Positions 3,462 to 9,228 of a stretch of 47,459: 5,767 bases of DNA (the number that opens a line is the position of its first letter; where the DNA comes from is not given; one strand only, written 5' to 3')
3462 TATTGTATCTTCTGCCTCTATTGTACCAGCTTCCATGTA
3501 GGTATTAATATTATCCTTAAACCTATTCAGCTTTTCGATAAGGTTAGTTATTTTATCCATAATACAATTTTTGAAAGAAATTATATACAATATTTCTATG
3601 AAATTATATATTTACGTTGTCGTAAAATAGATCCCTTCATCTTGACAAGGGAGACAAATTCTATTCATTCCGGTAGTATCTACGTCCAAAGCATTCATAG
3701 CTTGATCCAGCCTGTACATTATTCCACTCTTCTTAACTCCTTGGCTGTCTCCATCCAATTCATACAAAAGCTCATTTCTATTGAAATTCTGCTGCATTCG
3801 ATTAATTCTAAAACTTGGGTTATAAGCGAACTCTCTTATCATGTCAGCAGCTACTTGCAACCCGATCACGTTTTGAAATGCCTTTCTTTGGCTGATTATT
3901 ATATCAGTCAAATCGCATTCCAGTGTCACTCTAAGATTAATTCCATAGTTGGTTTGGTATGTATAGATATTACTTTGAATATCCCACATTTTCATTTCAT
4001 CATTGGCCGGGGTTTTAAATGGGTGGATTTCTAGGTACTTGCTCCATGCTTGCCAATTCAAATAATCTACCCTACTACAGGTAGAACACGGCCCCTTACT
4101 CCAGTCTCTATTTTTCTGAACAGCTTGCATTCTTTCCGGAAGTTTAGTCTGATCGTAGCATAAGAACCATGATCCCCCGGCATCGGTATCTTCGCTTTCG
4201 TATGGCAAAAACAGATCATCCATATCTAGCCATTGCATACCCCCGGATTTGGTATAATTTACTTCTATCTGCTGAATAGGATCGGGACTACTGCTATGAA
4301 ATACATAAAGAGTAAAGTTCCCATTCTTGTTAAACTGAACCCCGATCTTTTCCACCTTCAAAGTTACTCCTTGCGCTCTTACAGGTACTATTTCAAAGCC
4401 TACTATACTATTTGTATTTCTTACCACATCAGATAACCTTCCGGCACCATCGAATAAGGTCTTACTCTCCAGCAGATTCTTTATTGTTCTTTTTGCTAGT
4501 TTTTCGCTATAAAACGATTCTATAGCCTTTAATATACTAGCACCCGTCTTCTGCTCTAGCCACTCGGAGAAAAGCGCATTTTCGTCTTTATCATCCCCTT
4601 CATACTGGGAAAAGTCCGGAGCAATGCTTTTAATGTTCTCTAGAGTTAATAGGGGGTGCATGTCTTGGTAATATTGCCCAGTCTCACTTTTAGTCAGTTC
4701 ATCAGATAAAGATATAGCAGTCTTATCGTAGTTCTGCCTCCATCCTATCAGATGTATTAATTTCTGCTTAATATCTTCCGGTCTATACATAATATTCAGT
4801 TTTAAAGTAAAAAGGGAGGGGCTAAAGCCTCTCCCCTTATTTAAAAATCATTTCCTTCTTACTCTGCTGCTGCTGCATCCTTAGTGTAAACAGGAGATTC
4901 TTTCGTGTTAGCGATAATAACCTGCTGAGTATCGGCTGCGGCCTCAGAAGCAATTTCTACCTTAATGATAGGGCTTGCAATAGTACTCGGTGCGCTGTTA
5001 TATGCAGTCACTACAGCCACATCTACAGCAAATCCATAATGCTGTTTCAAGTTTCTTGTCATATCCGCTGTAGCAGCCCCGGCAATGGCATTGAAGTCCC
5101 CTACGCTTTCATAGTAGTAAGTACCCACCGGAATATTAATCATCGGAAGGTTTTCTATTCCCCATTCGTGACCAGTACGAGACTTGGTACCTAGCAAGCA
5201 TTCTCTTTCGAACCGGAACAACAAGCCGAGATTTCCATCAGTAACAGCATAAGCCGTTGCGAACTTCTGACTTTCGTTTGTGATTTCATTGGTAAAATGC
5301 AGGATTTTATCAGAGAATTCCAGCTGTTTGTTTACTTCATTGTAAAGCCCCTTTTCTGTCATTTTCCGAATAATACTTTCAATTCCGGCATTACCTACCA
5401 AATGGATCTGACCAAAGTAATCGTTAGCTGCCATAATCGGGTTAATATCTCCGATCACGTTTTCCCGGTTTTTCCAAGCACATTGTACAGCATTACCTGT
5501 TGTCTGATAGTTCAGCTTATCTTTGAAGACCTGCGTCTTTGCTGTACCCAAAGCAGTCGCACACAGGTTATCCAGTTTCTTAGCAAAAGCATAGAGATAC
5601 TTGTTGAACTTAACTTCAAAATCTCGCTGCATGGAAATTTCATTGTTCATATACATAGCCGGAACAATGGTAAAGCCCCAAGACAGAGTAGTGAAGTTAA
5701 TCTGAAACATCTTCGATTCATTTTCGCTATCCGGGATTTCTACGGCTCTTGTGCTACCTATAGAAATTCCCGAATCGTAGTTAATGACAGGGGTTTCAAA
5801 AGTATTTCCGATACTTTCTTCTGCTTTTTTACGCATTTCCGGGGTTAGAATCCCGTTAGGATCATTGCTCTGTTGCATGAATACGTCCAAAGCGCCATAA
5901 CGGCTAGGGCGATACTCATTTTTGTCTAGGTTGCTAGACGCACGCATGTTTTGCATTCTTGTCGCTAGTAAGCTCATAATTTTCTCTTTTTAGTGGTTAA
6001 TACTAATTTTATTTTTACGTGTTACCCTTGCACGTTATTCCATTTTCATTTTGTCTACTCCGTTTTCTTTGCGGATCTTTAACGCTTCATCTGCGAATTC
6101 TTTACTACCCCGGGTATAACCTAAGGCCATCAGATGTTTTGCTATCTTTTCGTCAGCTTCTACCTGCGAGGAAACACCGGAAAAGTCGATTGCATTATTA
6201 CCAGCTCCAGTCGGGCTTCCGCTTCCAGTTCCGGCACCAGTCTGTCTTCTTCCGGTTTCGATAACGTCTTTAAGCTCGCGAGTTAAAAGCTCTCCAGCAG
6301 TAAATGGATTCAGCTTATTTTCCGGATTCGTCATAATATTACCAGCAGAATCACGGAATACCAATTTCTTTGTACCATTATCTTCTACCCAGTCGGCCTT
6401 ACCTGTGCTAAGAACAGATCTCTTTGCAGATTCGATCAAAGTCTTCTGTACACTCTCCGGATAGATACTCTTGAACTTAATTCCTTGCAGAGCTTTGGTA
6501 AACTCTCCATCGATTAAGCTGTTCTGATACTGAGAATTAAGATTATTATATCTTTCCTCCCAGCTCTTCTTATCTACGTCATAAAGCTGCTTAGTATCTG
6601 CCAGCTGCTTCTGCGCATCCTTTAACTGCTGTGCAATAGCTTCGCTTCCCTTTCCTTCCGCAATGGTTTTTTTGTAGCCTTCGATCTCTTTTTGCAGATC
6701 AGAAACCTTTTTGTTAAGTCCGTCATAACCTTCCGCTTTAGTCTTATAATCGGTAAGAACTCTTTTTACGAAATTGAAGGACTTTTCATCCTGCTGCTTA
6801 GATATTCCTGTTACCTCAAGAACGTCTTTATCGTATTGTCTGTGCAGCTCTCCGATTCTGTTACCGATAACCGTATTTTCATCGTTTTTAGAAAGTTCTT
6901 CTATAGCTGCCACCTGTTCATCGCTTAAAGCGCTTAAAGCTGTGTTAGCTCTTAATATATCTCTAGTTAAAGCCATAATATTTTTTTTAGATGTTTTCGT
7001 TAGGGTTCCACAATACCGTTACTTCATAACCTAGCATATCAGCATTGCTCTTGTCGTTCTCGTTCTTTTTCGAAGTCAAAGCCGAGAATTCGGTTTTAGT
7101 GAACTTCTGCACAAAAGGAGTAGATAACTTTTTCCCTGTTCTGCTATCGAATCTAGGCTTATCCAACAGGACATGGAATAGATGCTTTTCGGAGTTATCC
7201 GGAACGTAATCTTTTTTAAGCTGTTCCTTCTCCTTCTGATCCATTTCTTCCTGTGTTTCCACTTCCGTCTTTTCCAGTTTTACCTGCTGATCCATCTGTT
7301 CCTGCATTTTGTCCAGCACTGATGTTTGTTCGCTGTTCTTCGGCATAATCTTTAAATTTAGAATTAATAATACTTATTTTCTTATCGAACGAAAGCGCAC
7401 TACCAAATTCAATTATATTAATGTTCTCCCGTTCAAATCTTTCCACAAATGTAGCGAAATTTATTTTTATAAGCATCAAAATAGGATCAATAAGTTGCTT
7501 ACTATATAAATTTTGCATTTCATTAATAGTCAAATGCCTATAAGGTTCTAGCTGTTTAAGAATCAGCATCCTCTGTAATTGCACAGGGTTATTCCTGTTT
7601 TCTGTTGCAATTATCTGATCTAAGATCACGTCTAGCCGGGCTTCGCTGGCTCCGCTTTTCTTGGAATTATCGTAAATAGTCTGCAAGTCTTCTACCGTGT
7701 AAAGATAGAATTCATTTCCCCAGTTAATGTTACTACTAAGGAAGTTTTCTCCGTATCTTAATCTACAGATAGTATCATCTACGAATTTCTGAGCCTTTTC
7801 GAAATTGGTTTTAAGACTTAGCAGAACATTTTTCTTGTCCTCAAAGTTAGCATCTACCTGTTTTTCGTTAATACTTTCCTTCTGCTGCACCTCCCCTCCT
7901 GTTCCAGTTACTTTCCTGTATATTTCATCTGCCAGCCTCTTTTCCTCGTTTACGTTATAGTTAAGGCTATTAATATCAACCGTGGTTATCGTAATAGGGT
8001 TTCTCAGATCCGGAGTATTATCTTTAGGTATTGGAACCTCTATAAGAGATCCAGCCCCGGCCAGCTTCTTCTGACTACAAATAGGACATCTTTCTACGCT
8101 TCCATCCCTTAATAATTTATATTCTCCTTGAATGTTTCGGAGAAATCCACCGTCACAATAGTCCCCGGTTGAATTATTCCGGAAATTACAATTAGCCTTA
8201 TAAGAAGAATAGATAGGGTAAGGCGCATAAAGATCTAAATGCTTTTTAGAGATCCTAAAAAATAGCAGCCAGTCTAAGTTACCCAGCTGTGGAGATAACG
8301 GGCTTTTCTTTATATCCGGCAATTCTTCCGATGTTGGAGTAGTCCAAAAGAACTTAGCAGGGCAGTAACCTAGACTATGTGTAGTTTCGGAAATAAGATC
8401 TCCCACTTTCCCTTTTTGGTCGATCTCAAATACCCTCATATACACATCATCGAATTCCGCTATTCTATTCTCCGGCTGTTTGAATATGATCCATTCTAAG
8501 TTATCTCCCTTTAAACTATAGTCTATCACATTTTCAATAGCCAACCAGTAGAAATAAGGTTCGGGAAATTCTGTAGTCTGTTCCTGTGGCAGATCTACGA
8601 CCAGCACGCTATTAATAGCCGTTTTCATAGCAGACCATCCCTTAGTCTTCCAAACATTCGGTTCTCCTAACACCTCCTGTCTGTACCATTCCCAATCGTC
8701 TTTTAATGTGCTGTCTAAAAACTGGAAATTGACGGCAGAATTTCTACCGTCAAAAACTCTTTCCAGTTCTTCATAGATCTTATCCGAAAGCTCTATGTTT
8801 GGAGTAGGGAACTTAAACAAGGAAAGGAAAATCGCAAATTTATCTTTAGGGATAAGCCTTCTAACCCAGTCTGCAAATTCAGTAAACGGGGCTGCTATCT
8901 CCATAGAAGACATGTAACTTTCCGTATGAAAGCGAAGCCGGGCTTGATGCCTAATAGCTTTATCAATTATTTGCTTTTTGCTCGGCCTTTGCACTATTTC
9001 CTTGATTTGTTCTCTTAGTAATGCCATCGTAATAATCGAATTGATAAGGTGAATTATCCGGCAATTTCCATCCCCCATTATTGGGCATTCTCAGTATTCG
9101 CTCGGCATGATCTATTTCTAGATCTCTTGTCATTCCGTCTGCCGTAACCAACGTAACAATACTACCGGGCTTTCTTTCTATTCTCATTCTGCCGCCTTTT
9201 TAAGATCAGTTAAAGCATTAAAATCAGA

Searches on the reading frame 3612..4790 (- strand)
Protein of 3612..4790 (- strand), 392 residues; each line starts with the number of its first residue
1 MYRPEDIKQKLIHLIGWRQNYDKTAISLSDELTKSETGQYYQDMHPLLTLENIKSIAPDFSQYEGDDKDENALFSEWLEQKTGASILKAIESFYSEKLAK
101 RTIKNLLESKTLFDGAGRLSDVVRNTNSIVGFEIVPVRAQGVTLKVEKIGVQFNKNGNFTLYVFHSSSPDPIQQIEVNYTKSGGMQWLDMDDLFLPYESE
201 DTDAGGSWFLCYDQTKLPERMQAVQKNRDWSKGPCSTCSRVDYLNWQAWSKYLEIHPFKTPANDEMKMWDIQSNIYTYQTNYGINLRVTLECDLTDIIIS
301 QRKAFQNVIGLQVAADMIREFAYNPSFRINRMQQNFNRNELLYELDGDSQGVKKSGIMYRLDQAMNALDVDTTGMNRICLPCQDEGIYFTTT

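Call 62: search_protein_families(library=phrogs, proteins=[window:3612-4790:-], max_evalue=0.00001)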
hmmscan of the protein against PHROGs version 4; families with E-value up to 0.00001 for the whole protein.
window:3612-4790:- (392 aa): 1 family
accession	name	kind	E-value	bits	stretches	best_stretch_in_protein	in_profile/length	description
phrog_8189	-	unknown function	2e-133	446.5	1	1-391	1-419/421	-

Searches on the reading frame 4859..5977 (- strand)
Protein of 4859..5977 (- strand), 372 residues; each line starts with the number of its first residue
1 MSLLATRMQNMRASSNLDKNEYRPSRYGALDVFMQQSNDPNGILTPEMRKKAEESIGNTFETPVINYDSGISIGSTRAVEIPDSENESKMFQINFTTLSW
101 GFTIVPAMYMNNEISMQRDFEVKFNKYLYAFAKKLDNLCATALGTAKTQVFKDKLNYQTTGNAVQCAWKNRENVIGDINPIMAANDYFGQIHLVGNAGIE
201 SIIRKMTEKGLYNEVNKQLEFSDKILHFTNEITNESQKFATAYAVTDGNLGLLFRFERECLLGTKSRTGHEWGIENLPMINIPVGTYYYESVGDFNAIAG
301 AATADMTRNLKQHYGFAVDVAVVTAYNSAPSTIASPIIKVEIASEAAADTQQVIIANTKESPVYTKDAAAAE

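Call 62: search_protein_families(library=phrogs, proteins=[window:4859-5977:-], max_evalue=0.00001)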
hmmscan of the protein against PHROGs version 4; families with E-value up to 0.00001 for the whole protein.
window:4859-5977:- (372 aa): 1 family
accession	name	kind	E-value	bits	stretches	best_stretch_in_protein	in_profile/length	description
phrog_7231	-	head and packaging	9.8e-124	413.8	1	1-344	1-348/349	virion structural protein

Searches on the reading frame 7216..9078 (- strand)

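Call 62: search_protein_families(library=phrogs, proteins=[window:7216-9078:-], max_evalue=0.00001)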
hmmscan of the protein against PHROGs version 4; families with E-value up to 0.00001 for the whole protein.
window:7216-9078:- (620 aa): 1 family
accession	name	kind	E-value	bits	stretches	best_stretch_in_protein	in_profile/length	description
phrog_7376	-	head and packaging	2.4e-210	700.9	1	18-584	1-569/576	portal protein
